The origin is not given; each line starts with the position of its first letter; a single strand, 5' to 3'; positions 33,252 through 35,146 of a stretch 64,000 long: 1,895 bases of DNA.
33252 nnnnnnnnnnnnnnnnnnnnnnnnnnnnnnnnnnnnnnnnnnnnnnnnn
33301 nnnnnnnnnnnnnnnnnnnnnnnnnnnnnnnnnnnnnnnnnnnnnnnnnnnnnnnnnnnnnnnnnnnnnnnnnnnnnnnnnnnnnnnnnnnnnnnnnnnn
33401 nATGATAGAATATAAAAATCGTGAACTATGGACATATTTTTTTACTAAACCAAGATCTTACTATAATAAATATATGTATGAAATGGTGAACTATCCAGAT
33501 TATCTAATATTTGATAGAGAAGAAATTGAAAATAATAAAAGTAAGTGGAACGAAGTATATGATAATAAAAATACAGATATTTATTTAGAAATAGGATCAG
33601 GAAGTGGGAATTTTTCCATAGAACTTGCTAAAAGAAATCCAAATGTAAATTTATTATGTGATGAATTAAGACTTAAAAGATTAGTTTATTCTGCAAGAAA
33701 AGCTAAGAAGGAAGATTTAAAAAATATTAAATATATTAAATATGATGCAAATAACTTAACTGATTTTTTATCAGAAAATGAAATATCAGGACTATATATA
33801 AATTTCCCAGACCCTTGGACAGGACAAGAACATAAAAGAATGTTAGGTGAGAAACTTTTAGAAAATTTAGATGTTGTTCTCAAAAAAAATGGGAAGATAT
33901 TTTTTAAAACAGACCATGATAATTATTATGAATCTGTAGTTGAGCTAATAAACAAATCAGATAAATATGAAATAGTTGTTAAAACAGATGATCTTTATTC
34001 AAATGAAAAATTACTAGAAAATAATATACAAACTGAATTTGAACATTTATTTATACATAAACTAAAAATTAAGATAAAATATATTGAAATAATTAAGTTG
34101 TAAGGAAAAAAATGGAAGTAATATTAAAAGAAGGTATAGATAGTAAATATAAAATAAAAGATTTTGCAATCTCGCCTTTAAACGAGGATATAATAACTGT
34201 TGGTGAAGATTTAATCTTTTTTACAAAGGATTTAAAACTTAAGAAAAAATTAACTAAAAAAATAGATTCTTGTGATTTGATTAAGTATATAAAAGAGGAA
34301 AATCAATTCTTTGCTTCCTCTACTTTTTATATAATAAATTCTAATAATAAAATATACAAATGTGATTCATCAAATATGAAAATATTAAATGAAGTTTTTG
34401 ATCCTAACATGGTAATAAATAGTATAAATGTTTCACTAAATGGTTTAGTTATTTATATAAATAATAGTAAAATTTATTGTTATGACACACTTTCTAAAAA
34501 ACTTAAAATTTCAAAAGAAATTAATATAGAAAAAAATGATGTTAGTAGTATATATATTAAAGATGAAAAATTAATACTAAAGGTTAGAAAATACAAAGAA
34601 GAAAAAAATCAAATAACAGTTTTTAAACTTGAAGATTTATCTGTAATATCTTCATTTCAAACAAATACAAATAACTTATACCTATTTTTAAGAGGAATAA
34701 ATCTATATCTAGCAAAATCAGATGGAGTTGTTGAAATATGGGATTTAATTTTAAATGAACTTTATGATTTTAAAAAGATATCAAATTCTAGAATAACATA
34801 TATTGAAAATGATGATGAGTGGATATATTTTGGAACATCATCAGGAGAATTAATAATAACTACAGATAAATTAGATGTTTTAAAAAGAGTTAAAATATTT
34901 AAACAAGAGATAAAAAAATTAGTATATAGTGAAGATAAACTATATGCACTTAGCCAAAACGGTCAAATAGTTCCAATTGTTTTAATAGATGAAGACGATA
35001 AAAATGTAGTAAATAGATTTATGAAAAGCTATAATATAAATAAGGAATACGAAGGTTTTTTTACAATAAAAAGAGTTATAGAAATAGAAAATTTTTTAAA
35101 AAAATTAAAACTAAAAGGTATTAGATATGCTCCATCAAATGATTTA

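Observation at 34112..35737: UNG-like uracil-DNA glycosylase fused to a ~300-aa N-terminal repeat domain, with substitutions in the GQDPYH motif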

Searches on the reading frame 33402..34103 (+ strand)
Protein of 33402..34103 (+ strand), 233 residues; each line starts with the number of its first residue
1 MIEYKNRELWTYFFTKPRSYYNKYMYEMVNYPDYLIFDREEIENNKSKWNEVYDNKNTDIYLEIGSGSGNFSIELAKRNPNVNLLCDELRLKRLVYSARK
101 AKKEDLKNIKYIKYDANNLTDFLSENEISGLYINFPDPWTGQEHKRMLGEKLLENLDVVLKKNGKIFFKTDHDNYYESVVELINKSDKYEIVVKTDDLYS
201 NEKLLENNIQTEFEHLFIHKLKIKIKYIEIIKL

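Call 3: search_protein_families(library=pfam, proteins=[window:33402-34103:+], max_evalue=1)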
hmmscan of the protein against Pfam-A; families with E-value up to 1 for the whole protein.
window:33402-34103:+ (233 aa): 13 families
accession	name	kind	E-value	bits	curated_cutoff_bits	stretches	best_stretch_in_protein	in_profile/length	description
PF02390.23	Methyltransf_4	-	5.7e-37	127.3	24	1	59-220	3-166/173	Putative methyltransferase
PF05175.20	MTS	-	2e-06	28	23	1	59-191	33-159/170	Methyltransferase small domain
PF24675.1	NpmA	-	6.5e-05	22.7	60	1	55-140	21-107/214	16S rRNA (adenine(1408)-N(1))-methyltransferase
PF13847.12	Methyltransf_31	-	7.1e-05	23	27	1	59-189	5-129/145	Methyltransferase domain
PF13649.12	Methyltransf_25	-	0.00016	22.7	27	1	62-127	2-64/97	Methyltransferase domain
PF08242.18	Methyltransf_12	-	0.002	19.3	30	1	62-121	1-60/98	Methyltransferase domain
PF05958.17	tRNA_U5-meth_tr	-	0.0023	17.5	23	1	47-125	191-267/357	tRNA (Uracil-5-)-methyltransferase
PF02527.21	GidB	-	0.0033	17.2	27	1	51-118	43-109/184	rRNA small subunit methyltransferase G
PF05791.16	Bacillus_HBL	-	0.0081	16.4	29.1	1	164-221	76-133/177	Bacillus haemolytic enterotoxin (HBL)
PF08241.18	Methyltransf_11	-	0.017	16.2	21.2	1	62-167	1-94/95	Methyltransferase domain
PF13489.12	Methyltransf_23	-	0.017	15.3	27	1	55-170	20-118/164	Methyltransferase domain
PF02142.27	MGS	-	0.079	13.5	24.1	1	111-158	39-90/94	MGS-like domain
PF06080.18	DUF938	-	0.15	12.3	27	1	54-88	23-56/202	Protein of unknown function (DUF938)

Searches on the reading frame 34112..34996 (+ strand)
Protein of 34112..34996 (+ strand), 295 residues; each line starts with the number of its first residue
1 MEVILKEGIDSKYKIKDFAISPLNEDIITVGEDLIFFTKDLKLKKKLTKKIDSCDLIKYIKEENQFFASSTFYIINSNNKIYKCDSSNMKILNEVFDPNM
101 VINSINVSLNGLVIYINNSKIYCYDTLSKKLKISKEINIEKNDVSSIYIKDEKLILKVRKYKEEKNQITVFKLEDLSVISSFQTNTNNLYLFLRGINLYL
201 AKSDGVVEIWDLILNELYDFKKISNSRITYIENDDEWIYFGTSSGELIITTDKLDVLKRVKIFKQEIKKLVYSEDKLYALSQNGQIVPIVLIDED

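Call 41: find_related_loci(query=A2, collection=genome_contigs, flank=6000)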
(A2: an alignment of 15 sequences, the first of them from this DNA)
Query A2 (295 aa) in genome_contigs; peptide patterns used: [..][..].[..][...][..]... (x = any residue, [..] = any of these).
87 stretches matched a pattern; 12 encode a relative of the query (tblastn E <= 1e-3); 12 distinct loci.
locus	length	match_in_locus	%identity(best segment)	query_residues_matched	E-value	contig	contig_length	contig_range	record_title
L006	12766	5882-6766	48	1-295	8e-83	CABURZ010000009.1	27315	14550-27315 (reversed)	MAG TPA_asm: uncultured Sneathia sp. isolate MGYG-HGUT-04315 genome assembly, contig: GUT_GENOME266133_9, whole genome s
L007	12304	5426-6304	41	1-295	2e-62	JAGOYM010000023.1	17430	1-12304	MAG: Leptotrichiaceae bacterium isolate Gw_Inlet_bin_89 Gw_Inlet_3207_length_17430_cov_74.398717, whole genome shotgun s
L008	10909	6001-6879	39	1-294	4e-55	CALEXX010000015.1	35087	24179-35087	MAG TPA_asm: uncultured Leptotrichia sp. isolate ERR589373_bin.22_CONCOCT_v1.1_MAG genome assembly, contig: ERZ772753.55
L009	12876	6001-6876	36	1-294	5e-53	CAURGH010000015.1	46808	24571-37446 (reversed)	MAG TPA_asm: uncultured Leptotrichia sp. isolate ERR9969080_bin.1_MetaWRAP_v1.3_MAG genome assembly, contig: ERZ21616123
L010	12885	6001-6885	48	1-295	4e-81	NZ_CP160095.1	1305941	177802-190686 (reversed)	Sneathia sanguinegens strain CCUG 41628T chromosome, complete genome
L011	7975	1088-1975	35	1-295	6e-49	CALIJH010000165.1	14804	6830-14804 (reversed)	MAG TPA_asm: uncultured Leptotrichia sp. isolate ERR589659_bin.25_CONCOCT_v1.1_MAG genome assembly, contig: ERZ773008.17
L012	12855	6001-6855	33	1-287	3e-47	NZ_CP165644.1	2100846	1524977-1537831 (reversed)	Leptotrichia rugosa strain HSP-334 chromosome, complete genome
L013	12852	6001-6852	37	1-286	8e-46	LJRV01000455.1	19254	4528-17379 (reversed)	Streptobacillus notomytis strain AHL 370-1 B-10-16_S9CLC_contig_55, whole genome shotgun sequence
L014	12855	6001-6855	38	1-287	3e-50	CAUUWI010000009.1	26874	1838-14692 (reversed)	MAG TPA_asm: uncultured Leptotrichia sp. isolate SRR23388449_bin.61_MetaWRAP_v1.3_MAG genome assembly, contig: ERZ216597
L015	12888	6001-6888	34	1-292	2e-44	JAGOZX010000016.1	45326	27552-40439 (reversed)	MAG: Sebaldella sp. isolate Gw_Prim_bin_201 Gw_Prim_253_length_45326_cov_5.987986, whole genome shotgun sequence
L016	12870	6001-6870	38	1-292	3e-56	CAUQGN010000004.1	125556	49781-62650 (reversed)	MAG TPA_asm: uncultured Leptotrichia sp. isolate ERR9968832_bin.17_MetaWRAP_v1.3_MAG genome assembly, contig: ERZ2161566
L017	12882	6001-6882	48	1-295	3e-83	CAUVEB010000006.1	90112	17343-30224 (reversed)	MAG TPA_asm: uncultured Leptotrichiaceae bacterium isolate SRR23388438_bin.6_MetaWRAP_v1.3_MAG genome assembly, contig:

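Call 48: search_protein_families(library=padloc, proteins=[L012:6001-6885:+], max_evalue=0.01)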
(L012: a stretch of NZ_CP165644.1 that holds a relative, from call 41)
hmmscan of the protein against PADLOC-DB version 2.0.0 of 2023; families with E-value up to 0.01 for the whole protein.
L012:6001-6885:+ (295 aa): 0 families

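Call 49: search_protein_families(library=phrogs, proteins=[L012:6001-6885:+], max_evalue=0.001)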
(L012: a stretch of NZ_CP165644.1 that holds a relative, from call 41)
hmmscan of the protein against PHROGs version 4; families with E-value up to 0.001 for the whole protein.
L012:6001-6885:+ (295 aa): 0 families

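Call 65: find_homologous_proteins(query=L012:6001-6885:+, max_evalue=0.00001)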
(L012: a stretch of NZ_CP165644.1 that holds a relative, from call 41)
Query L012:6001-6885:+ (295 aa): 101 proteins with E <= 0.00001 among 2565 candidates.
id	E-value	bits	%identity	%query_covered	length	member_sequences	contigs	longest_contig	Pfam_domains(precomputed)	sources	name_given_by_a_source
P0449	5.0e-179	612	100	100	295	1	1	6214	PF23383.2,PF24807.2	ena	-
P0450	1.9e-178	610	100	100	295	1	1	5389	PF23383.2,PF24807.2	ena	-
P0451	1.2e-177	607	99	100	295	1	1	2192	PF23383.2,PF24807.2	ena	-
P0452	2.4e-170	583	95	100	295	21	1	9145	PF23383.2,PF24807.2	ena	-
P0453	3.2e-163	560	90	100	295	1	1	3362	PF24807.2,PF23414.2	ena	-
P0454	9.2e-163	558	90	100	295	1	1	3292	PF24807.2,PF23414.2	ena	-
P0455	2.2e-162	557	91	98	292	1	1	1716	PF23383.2,PF24807.2,PF23414.2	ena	-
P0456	9.1e-161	552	89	99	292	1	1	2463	PF23383.2,PF24807.2,PF23414.2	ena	-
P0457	9.9e-161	552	89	99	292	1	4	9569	PF24807.2,PF23414.2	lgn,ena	-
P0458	1.0e-160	552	89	99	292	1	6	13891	PF24807.2,PF23414.2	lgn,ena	-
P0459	1.2e-160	551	89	99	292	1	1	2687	PF24807.2,PF23414.2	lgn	-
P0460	1.6e-160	551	89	99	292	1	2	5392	PF23383.2,PF24807.2,PF23414.2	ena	-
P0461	1.7e-160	551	89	99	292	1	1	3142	PF23383.2,PF24807.2,PF23414.2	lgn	-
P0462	3.2e-160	550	89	99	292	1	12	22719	PF24807.2,PF23414.2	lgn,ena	-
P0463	3.4e-160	550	89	99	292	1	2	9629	PF24807.2,PF23414.2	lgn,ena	-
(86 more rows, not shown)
